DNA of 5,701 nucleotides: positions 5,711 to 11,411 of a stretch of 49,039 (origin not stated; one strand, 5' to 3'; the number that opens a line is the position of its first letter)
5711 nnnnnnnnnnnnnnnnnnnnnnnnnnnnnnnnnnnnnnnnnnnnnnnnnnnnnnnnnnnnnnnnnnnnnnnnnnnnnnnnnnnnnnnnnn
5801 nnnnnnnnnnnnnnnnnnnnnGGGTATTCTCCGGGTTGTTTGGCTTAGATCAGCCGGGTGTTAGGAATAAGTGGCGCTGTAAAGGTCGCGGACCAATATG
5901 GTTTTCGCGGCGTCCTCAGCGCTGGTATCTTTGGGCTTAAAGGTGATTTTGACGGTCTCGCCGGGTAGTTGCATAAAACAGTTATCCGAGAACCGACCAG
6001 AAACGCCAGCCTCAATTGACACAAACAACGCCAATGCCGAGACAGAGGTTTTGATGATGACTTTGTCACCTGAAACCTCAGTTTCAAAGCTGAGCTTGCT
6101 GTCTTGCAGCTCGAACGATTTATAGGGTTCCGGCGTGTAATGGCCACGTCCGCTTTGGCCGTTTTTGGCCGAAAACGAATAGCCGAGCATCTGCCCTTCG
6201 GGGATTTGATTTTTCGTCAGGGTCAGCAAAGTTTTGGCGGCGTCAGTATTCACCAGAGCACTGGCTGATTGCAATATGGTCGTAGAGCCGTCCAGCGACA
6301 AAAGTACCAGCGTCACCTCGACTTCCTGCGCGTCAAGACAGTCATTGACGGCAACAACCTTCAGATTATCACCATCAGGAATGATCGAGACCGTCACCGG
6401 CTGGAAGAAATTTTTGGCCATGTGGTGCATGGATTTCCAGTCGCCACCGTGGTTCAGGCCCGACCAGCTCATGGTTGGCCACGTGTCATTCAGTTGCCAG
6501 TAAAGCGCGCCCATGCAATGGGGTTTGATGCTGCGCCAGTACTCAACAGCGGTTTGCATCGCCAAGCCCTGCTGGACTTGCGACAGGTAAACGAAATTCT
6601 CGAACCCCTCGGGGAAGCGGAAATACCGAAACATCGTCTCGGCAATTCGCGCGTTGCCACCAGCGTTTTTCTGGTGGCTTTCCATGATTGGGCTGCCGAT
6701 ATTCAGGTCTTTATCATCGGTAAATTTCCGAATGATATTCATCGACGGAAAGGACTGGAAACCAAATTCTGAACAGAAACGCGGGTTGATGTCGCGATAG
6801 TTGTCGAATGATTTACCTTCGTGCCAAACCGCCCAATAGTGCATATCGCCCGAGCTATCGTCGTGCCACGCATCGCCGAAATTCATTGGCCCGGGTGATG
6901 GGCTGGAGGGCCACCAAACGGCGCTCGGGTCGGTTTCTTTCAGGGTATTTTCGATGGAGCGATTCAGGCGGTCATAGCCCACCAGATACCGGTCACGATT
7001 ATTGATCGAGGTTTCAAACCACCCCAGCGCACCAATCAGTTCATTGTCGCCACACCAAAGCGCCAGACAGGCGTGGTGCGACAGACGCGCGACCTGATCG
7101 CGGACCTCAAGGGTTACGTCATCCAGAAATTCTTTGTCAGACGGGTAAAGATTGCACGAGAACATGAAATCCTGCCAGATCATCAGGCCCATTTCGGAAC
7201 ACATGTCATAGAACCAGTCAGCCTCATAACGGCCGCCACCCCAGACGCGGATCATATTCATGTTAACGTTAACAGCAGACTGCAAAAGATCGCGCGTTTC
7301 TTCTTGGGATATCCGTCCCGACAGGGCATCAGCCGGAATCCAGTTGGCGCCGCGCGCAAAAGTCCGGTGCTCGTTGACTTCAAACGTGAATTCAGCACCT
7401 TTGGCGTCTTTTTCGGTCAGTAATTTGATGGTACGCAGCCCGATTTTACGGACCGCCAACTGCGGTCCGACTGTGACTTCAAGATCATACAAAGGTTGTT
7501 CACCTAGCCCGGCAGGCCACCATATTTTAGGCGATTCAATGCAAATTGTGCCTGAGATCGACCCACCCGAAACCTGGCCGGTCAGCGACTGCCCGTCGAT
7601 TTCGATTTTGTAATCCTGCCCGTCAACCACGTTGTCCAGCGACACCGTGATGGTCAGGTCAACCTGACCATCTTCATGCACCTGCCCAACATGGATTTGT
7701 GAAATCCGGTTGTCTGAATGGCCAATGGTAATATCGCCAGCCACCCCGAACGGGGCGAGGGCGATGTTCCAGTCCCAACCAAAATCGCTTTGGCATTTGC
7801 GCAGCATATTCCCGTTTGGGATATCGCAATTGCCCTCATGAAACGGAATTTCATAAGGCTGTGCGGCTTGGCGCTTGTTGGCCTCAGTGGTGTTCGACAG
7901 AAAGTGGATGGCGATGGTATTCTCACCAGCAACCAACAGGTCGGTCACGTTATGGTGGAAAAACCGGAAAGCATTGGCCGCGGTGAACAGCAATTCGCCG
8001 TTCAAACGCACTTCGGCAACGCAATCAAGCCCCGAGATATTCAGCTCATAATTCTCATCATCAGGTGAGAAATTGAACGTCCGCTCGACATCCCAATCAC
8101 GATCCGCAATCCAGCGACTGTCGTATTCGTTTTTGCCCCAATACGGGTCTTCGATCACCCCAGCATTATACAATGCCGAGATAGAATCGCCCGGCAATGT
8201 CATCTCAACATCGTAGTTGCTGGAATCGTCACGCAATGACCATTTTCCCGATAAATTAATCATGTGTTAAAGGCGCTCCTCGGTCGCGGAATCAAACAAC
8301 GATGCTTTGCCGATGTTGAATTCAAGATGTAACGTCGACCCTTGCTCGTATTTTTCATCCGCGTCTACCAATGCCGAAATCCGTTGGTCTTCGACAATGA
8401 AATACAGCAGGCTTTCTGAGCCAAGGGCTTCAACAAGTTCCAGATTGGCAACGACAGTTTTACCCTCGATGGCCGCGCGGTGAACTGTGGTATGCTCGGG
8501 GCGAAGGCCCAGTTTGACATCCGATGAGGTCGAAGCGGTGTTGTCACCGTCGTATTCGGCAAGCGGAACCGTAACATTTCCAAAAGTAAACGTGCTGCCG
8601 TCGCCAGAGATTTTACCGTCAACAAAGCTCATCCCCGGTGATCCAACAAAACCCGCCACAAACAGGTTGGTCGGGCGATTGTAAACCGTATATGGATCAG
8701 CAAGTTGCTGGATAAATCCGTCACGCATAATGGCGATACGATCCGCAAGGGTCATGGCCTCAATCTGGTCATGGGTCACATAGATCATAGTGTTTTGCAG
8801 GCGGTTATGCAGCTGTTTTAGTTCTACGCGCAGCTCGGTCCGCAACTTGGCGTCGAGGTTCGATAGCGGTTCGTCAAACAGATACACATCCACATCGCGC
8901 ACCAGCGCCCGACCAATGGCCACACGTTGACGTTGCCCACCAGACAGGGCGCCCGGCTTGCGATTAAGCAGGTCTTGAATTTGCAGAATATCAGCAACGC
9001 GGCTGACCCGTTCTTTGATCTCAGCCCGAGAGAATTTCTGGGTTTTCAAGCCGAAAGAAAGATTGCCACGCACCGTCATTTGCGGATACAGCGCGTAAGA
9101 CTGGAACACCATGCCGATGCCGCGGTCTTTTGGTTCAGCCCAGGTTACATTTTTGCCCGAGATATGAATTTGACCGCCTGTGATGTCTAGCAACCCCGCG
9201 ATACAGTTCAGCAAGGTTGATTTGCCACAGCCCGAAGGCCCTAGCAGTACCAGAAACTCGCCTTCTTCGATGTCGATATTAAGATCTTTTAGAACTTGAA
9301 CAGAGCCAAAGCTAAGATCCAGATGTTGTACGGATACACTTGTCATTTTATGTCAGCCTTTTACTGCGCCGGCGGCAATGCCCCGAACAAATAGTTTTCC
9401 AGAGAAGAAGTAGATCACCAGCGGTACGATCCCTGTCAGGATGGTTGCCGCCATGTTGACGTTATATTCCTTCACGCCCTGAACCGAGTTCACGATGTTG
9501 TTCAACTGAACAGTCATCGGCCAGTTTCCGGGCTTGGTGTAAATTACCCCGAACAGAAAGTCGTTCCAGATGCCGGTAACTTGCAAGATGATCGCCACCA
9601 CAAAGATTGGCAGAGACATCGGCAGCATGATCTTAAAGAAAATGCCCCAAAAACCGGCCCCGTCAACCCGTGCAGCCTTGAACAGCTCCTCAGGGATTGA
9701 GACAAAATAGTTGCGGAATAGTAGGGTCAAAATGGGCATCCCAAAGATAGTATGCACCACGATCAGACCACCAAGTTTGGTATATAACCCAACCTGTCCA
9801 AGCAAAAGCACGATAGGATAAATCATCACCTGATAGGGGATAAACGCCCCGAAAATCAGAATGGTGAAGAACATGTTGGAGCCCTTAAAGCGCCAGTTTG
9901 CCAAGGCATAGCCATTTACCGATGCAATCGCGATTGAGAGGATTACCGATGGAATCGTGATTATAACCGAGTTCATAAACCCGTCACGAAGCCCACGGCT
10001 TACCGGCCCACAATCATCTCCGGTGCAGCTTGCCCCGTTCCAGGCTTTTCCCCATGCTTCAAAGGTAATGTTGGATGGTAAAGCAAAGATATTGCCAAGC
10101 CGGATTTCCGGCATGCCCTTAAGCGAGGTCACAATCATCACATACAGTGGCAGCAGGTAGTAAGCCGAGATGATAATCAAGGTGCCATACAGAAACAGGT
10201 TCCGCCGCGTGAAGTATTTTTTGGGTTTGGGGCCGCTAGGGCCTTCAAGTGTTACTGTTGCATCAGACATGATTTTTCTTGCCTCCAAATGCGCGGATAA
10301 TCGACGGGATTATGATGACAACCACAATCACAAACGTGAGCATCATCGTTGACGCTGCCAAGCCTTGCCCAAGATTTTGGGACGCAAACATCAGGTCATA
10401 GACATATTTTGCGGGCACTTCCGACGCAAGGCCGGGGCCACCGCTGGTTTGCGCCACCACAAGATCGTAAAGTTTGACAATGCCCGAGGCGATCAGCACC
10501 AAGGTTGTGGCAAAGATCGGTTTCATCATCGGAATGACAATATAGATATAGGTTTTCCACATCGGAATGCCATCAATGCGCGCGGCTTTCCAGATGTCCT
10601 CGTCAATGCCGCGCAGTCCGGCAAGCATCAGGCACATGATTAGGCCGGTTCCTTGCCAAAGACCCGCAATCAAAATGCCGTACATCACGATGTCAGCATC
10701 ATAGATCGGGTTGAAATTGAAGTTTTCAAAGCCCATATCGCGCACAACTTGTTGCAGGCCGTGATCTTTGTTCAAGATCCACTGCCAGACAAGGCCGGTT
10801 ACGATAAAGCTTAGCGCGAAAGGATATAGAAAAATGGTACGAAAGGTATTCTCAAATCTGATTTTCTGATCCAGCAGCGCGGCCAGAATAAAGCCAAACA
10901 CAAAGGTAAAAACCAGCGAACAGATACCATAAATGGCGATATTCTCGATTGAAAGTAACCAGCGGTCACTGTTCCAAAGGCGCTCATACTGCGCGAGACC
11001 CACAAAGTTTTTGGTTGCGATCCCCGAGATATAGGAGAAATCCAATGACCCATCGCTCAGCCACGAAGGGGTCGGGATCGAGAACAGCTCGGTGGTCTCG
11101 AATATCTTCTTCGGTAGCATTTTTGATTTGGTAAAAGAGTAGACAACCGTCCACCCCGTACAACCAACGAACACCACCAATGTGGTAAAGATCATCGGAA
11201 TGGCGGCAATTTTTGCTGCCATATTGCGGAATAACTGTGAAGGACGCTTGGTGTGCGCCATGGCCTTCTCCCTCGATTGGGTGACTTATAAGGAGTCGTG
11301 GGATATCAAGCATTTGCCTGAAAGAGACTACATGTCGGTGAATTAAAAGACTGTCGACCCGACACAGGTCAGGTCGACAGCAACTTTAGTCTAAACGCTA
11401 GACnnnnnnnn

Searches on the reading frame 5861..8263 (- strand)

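Call 94: search_protein_families(library=pfam, proteins=[window:5861-8263:-], max_evalue=0.000001)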
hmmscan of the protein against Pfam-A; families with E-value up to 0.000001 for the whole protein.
window:5861-8263:- (800 aa): 2 families
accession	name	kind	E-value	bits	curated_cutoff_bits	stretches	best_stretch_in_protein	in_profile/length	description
PF22666.2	Glyco_hydro_2_N2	-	7.6e-43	146.9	27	1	8-174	1-165/167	Glycosyl hydrolase 2 galactose-binding domain-like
PF17753.7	Ig_mannosidase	-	1.5e-16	60.2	22.6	1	719-796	1-80/81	Ig-fold domain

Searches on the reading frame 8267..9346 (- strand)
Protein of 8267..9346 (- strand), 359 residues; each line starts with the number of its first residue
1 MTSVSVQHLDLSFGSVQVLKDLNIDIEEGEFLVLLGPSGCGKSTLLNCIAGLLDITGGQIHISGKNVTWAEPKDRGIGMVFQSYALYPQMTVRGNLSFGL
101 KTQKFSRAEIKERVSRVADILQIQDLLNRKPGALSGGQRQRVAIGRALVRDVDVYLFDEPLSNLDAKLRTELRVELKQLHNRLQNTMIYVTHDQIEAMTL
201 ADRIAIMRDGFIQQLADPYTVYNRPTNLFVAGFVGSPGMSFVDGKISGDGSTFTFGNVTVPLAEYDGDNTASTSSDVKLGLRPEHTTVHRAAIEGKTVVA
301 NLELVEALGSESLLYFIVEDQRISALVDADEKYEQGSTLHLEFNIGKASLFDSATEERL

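Call 94: search_protein_families(library=pfam, proteins=[window:8267-9346:-], max_evalue=0.000001)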
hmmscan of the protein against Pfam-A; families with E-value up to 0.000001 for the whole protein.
window:8267-9346:- (359 aa): 5 families
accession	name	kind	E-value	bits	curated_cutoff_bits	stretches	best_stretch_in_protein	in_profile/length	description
PF00005.33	ABC_tran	-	7.1e-35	121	25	1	19-161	1-136/137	ABC transporter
PF17912.7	OB_MalK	-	2.3e-09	38.4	27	1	235-285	1-52/53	MalK OB fold domain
PF13304.12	AAA_21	-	1.1e-07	32.7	27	0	31-69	1-31/304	AAA domain, putative AbiEii toxin, Type IV TA system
PF08402.16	TOBE_2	-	4.1e-07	30.5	21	1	279-351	1-76/76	TOBE domain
PF02463.25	SMC_N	-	7.3e-07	29.3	40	0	101-209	104-216/220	RecF/RecN/SMC N terminal domain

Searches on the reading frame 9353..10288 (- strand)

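Call 94: search_protein_families(library=pfam, proteins=[window:9353-10288:-], max_evalue=0.000001)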
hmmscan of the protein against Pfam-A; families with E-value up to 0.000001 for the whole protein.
window:9353-10288:- (311 aa): 1 family
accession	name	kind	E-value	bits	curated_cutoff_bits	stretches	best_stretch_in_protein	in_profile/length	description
PF00528.27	BPD_transp_1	-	1.1e-16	61.5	26.4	1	126-304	5-182/184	Binding-protein-dependent transport system inner membrane component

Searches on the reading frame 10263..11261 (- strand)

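Call 94: search_protein_families(library=pfam, proteins=[window:10263-11261:-], max_evalue=0.000001)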
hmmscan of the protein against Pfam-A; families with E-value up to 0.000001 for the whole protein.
window:10263-11261:- (332 aa): 1 family
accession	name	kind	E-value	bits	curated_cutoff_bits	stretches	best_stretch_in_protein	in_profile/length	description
PF00528.27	BPD_transp_1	-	1.8e-14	54.3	26.4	1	121-321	3-174/184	Binding-protein-dependent transport system inner membrane component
